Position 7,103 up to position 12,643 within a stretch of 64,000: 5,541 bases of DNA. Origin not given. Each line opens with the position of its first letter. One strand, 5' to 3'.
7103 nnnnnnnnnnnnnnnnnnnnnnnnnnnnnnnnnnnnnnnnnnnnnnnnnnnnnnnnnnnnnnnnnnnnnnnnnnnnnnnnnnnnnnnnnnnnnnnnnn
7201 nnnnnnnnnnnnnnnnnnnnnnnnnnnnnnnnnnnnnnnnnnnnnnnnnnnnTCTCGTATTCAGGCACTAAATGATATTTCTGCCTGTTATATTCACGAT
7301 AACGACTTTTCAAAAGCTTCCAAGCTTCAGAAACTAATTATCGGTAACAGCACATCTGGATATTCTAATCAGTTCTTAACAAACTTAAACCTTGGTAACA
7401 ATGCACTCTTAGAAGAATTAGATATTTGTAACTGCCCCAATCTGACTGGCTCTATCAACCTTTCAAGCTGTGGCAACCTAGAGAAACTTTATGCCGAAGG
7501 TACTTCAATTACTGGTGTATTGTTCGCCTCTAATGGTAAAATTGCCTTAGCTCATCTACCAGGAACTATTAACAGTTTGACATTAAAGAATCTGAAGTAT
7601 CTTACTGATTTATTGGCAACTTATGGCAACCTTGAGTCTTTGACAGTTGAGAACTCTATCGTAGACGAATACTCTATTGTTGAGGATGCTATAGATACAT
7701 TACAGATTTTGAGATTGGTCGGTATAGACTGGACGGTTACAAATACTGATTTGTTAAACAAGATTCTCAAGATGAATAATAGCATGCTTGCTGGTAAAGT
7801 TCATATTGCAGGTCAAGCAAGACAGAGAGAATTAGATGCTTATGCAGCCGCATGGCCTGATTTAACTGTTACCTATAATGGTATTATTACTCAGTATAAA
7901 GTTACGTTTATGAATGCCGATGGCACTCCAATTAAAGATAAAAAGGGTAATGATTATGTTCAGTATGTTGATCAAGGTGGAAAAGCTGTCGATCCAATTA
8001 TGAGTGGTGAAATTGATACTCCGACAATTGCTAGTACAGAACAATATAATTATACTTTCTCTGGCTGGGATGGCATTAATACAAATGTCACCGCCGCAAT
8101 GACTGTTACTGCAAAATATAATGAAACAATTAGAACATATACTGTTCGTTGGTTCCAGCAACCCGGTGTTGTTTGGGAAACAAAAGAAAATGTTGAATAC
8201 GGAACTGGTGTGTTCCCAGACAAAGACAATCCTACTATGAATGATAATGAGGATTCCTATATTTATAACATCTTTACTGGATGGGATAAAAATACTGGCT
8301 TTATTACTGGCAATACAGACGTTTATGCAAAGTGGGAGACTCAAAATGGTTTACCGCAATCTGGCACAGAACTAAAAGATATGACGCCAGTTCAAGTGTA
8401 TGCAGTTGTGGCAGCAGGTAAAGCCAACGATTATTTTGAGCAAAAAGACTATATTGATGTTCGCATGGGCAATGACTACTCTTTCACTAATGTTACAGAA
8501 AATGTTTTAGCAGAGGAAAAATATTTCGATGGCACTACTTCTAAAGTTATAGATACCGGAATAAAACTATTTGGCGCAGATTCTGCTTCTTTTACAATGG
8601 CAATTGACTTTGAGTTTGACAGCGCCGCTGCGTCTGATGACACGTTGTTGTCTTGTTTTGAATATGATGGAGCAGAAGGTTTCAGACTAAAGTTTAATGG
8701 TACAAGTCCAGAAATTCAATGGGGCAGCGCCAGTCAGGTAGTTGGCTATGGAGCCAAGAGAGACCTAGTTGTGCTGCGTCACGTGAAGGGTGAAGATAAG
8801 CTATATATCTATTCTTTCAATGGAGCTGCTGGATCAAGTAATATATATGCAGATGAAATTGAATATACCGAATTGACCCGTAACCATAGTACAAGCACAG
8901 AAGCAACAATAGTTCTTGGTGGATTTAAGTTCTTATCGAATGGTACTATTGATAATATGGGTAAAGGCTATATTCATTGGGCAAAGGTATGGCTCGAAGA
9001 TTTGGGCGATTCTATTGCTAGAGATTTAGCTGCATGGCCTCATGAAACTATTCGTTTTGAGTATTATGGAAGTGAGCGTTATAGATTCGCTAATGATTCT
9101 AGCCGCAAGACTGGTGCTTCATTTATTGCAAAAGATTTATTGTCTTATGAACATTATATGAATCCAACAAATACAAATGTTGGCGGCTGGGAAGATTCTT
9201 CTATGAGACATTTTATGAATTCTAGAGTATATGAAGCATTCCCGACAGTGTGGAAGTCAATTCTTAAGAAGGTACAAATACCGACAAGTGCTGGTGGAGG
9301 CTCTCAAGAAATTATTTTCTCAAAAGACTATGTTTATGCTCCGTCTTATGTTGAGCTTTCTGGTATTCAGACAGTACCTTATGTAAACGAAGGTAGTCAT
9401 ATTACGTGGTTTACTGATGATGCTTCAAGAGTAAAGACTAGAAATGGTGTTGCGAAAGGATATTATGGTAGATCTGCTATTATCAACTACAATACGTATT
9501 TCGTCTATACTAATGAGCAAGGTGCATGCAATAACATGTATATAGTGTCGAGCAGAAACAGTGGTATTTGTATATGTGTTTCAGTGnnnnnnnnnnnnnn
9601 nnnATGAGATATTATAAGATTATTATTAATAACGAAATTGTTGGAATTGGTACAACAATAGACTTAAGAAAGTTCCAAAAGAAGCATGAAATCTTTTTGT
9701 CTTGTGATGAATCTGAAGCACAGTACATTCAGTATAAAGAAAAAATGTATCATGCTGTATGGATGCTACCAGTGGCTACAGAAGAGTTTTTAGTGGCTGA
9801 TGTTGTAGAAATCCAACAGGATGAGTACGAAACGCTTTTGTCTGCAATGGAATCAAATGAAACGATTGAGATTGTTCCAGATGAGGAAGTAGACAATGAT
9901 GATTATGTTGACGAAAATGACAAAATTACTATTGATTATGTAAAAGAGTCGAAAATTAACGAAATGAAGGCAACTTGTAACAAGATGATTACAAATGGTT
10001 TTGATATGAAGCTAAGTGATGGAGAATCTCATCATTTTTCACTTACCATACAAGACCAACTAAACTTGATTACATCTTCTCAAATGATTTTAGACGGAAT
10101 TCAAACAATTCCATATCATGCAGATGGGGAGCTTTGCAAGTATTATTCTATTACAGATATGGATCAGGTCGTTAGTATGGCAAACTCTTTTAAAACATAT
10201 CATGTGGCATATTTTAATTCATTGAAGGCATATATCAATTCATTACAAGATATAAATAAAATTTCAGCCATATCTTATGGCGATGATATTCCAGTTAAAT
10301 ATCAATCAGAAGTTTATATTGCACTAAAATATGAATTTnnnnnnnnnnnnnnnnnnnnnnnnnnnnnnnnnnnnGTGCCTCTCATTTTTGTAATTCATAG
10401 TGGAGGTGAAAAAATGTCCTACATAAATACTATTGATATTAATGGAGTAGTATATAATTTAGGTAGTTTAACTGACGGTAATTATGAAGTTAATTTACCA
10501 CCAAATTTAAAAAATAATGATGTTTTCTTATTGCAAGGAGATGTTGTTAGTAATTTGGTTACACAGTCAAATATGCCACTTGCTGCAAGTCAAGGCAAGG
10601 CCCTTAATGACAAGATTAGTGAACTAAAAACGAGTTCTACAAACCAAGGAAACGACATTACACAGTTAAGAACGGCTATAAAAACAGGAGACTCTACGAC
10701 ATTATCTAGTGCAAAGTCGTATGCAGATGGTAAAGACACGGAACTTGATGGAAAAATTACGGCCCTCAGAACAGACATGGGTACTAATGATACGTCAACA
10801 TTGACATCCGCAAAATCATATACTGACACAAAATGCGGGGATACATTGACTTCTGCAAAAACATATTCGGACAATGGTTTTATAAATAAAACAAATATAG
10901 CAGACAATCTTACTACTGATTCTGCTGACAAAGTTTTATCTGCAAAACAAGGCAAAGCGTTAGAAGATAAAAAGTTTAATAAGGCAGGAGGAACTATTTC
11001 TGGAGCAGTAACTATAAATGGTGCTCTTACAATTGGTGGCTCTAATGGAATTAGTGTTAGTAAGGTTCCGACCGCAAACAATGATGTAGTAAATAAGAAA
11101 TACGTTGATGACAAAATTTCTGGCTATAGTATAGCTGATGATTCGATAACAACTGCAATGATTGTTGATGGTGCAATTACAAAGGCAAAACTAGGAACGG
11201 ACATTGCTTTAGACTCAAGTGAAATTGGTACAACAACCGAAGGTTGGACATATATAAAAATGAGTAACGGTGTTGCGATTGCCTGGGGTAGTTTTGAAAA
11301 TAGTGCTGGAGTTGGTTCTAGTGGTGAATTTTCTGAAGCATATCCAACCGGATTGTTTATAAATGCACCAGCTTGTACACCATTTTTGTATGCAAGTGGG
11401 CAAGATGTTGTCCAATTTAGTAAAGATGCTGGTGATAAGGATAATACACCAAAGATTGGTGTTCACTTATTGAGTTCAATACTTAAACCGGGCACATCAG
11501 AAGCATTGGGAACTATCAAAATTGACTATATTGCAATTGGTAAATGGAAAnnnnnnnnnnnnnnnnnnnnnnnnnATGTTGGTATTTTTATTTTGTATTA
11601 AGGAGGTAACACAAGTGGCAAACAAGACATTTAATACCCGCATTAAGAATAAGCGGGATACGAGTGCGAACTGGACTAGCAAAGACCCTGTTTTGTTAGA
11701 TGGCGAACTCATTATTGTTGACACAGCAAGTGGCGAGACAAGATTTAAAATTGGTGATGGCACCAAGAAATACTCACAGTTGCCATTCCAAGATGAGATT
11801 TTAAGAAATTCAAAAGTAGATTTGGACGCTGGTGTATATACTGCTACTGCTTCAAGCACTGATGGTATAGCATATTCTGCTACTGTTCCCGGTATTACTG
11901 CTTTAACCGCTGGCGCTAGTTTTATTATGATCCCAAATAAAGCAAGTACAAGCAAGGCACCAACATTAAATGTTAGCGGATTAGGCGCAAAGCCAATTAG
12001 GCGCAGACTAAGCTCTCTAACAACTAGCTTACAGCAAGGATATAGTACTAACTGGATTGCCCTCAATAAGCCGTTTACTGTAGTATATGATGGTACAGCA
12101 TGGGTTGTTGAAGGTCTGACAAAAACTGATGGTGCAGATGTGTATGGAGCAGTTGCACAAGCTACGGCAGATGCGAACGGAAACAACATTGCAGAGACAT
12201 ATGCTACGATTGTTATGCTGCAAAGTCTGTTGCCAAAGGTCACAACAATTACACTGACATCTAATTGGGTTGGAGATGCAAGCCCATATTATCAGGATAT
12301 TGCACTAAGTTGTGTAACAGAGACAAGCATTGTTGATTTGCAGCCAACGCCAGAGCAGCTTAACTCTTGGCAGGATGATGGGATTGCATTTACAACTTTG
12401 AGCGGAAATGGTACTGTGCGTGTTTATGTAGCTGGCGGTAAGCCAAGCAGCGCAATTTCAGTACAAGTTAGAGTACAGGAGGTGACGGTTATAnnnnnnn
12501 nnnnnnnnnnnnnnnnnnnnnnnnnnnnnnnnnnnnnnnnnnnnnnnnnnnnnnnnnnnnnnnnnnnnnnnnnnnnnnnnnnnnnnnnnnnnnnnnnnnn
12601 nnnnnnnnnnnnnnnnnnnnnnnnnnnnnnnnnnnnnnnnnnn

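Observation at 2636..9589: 2317-aa virion-module protein combining a fibre adaptor with CotH-like, LRR, Listeria-Bacteroides repeat and LamG-like regions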

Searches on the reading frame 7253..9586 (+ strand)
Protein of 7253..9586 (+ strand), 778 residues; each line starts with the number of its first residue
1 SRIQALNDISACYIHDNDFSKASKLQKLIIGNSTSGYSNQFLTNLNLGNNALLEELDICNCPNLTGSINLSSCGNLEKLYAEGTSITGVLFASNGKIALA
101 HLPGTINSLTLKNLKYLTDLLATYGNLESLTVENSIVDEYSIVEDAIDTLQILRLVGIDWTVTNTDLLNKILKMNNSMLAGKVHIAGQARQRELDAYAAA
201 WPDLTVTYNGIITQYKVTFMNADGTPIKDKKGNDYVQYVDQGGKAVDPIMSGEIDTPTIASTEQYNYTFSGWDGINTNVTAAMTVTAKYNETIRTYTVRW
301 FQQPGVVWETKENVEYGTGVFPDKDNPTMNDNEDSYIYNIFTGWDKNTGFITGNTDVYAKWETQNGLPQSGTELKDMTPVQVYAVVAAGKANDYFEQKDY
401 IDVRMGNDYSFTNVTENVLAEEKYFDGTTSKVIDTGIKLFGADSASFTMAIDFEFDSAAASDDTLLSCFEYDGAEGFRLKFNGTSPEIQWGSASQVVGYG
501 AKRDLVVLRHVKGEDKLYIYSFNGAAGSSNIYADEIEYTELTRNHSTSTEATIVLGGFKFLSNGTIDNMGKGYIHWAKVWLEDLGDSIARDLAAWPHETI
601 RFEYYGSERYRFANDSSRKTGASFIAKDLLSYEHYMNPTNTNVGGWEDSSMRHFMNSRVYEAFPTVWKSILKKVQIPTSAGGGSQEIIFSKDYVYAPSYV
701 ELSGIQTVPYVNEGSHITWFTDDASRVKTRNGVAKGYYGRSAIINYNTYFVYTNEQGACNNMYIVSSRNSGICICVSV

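Call 35: predict_structure(alignment_id=A3)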
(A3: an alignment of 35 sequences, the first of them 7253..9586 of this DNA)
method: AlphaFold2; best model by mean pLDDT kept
length: 778 residues; sequences in the alignment: 35
mean_pLDDT: 90.1   pTM: 0.68
mean pLDDT of the five models: 90.1, 89.5, 89.1, 88.5, 88.1
residues with pLDDT >= 90: 559; 70-90: 194; 50-70: 9; < 50: 16
segments of 3 or more residues with pLDDT < 50: 1-13, 331-333
pLDDT, mean of each block of 10 residues (from residue 1): 37 61 82 75 81 89 88 92 90 92 91 91 91 92 92 94 92 91 92 91 92 92 91 91 91 91 90 92 94 94 89 92 78 69 92 93 91 95 93 94 95 95 95 93 86 93 93 84 94 90 94 91 87 94 87 93 90 97 94 94 96 91 97 94 95 95 93 95 92 96 87 91 93 94 94 94 93 97
secondary structure, 60 per line:
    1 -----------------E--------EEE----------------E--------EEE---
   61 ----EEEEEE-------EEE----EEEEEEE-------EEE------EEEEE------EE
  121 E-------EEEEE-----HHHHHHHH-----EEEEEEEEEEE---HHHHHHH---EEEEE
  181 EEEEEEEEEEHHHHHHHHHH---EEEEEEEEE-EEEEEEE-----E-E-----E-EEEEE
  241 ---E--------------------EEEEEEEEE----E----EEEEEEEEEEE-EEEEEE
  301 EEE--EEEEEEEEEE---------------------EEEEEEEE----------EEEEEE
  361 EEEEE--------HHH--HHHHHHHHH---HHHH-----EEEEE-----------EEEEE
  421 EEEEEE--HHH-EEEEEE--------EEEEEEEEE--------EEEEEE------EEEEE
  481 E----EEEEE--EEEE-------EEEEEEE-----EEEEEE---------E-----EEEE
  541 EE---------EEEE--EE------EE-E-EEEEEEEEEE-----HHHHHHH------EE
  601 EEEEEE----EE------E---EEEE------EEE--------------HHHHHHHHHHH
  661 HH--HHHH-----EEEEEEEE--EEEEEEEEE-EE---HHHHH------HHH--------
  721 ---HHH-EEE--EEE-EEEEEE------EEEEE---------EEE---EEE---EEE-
elements in order (helices of 4 or more, strands of 3 or more residues): E27-29 E55-57 E65-70 E78-80 E85-91 E99-101 E108-112 E119-121 E129-133 H139-146 E152-162 H166-172 E176-190 H191-200 E204-212 E214-220 E236-240 E265-273 E283-293 E295-303 E306-315 E337-344 E355-365 H379-387 H391-394 E400-404 E416-426 E433-438 E447-455 E464-469 E476-481 E486-490 E493-496 E504-510 E516-521 E537-542 E552-555 E571-580 H586-592 E599-606 E623-626 E633-635 H650-662 H665-668 E674-681 E684-692 H699-703 E728-730 E733-735 E737-742 E749-753 E763-765 E769-771 E775-777

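Call 39: fold_search(model_id=the predicted structure, library=pdb)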
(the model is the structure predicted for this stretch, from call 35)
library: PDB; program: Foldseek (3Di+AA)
matches with E <= 10: 904; with E <= 0.001: 132
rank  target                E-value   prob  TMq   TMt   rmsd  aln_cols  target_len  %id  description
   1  6er3_B                6.3e-07  1.00  0.17  0.63   4.6       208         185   13  Ruminococcus gnavus IT-sialidase CBM40 bound to alpha2,3 sialyllactose (released 2018-05-02)
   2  9qr4_A                1.4e-06  0.99  0.08  0.15  18.1       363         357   15  InlB392_T336Y: T336Y variant of Listeria monocytogenes InlB (internalin B) residues 36-392 (released 2025-12-03)
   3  9qr5                  2.0e-06  0.99  0.09  0.16  19.1       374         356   16  InlB392_V333E: V333E variant of Listeria monocytogenes InlB (internalin B) residues 36-392 (released 2025-11-26)
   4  6er3_A                2.5e-06  1.00  0.17  0.63   4.5       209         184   14  Ruminococcus gnavus IT-sialidase CBM40 bound to alpha2,3 sialyllactose (released 2018-05-02)
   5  6lvd_A                3.0e-06  1.00  0.16  0.16  20.4       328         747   10  Structure of Dimethylformamidase, tetramer, Y440A mutant (released 2020-06-03)
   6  9qr4_C                3.9e-06  0.99  0.09  0.18  20.0       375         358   15  InlB392_T336Y: T336Y variant of Listeria monocytogenes InlB (internalin B) residues 36-392 (released 2025-12-03)
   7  7pv9_A                3.9e-06  0.99  0.08  0.15  18.0       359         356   15  Listeria monocytogene InlB (internalin B) residues 36-392 (internalin domain and B-repeat) (released 2022-01-26)
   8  6lve_A                5.5e-06  1.00  0.17  0.17  20.3       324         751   10  Structure of Dimethylformamidase, tetramer, E521A mutant (released 2020-06-03)
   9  7nms                  5.5e-06  0.99  0.08  0.16  20.8       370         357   14  InlB392_T332E: T332E variant of Listeria monocytogenes InlB (internalin B) residues 36-392 (released 2022-01-26)
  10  6er4_A                5.8e-06  1.00  0.16  0.55   5.7       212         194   14  Ruminococcus gnavus IT-sialidase CBM40 bound to alpha2,6 sialyllactose (released 2018-05-02)
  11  8i59_B                5.8e-06  1.00  0.15  0.16  16.6       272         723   10  N-acetyl-(R)-beta-phenylalanine acylase, selenomethionyl derivative (released 2023-03-15)
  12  5fra_B                8.1e-06  1.00  0.16  0.52   6.6       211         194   13  CBM40_CPF0721-6'SL (released 2016-07-20)
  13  6er2_A                9.1e-06  1.00  0.17  0.62   4.1       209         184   14  Ruminococcus gnavus IT-sialidase CBM40 (released 2018-05-02)
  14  6lvb_A                1.5e-05  1.00  0.17  0.17  21.1       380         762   10  Structure of Dimethylformamidase, tetramer (released 2020-06-03)
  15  8huy_A                1.8e-05  1.00  0.14  0.14  18.9       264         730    8  N-acetyl-(R)-beta-phenylalanine acylase (released 2023-03-15)
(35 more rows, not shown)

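Call 41: search_protein_families(library=ncbifam, proteins=[window:7253-9586:+], max_evalue=1)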
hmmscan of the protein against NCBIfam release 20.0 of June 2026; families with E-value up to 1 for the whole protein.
window:7253-9586:+ (778 aa): 0 families

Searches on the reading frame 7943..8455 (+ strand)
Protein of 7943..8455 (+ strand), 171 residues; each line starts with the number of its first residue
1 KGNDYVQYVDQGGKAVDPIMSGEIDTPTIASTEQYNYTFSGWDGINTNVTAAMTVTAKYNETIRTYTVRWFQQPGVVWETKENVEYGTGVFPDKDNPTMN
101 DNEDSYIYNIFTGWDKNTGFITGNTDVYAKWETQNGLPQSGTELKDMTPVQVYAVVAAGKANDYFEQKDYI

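Call 8: search_protein_families(library=pfam, proteins=[window:7943-8455:+], max_evalue=10)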
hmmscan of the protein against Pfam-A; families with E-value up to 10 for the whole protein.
window:7943-8455:+ (171 aa): 0 families

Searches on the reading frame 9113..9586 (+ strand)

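Call 8: search_protein_families(library=pfam, proteins=[window:9113-9586:+], max_evalue=10)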
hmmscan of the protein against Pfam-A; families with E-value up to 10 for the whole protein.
window:9113-9586:+ (158 aa): 1 family
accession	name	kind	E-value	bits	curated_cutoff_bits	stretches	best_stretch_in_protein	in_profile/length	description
PF19789.6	DUF6273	-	9.3e-14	52.1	23.5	1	19-143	27-157/172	Domain of unknown function (DUF6273)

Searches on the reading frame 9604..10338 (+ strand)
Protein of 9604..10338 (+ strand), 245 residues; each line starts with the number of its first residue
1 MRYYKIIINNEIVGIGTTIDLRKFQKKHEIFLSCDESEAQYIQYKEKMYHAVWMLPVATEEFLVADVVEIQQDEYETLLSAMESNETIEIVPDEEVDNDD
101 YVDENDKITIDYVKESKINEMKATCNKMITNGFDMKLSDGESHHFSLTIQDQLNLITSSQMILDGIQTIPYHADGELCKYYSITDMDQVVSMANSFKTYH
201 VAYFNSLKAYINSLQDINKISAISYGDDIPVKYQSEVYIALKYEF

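Call 5: search_protein_families(library=phrogs, proteins=[window:9604-10338:+], max_evalue=0.001)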
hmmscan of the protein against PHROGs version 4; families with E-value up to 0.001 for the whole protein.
window:9604-10338:+ (245 aa): 2 families
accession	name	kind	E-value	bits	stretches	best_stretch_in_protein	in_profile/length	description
phrog_1348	-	tail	2.1e-14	54.8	1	85-229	36-179/224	tail fiber protein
phrog_1807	-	tail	0.00035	21.3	1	98-225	105-235/241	tail fiber protein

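Call 6: search_protein_families(library=pfam, proteins=[window:9604-10338:+], max_evalue=0.01)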
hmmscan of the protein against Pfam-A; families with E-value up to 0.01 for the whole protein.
window:9604-10338:+ (245 aa): 2 families
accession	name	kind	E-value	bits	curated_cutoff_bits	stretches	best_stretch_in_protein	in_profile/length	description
PF14301.12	DUF4376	-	4.2e-05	24.4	25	1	113-214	2-97/106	Domain of unknown function (DUF4376)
PF17760.6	UvrA_inter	-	0.0053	17.1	23.3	0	43-112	1-73/109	UvrA interaction domain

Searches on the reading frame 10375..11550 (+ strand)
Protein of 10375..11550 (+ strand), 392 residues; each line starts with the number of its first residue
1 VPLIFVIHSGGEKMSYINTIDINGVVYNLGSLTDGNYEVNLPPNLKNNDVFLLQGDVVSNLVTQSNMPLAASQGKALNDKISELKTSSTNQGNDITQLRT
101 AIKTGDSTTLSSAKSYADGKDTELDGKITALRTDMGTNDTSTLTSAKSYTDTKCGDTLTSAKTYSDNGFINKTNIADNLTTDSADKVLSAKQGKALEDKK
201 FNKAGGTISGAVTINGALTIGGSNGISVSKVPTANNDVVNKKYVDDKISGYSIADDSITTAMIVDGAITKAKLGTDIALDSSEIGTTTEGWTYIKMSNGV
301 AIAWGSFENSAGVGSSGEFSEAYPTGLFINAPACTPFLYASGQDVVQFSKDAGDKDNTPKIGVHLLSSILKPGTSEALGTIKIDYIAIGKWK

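Call 5: search_protein_families(library=phrogs, proteins=[window:10375-11550:+], max_evalue=0.001)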
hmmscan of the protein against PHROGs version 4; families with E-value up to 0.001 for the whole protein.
window:10375-11550:+ (392 aa): 1 family
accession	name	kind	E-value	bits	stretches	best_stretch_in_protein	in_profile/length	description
phrog_17153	-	unknown function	0.00052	20.6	1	144-214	41-111/288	-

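Call 6: search_protein_families(library=pfam, proteins=[window:10375-11550:+], max_evalue=0.01)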
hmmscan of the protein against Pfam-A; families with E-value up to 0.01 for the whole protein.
window:10375-11550:+ (392 aa): 1 family
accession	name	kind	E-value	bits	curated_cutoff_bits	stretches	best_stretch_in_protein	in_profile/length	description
PF22337.1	Phage_fiber_rpt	-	3.4e-12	46.3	27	1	175-203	1-29/34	Phage tail fiber repeats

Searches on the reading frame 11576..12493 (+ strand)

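Call 5: search_protein_families(library=phrogs, proteins=[window:11576-12493:+], max_evalue=0.001)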
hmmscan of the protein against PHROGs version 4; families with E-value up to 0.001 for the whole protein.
window:11576-12493:+ (306 aa): 6 families
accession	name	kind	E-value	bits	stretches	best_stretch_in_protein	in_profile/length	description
phrog_19976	-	tail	1e-12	49.1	1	20-77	7-65/256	tail assembly protein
phrog_6049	-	tail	4.6e-07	30.7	1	18-71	6-56/337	tail fiber protein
phrog_31660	-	tail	6.1e-06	27.2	1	18-72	5-56/182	tail fiber protein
phrog_38006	-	unknown function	6.7e-06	27.5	1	22-84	5-69/128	-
phrog_24754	-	tail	6.8e-06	27.1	1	19-95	3-78/202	tail fiber protein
phrog_2332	-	other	0.00024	21.3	1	18-85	4-71/343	hyaluronidase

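Call 6: search_protein_families(library=pfam, proteins=[window:11576-12493:+], max_evalue=0.01)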
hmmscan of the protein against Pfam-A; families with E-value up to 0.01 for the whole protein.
window:11576-12493:+ (306 aa): 1 family
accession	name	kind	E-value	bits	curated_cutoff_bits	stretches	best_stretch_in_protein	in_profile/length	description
PF18454.7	Mtd_N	-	3.1e-05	24.2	26.3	1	23-63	1-36/37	Major tropism determinant N-terminal domain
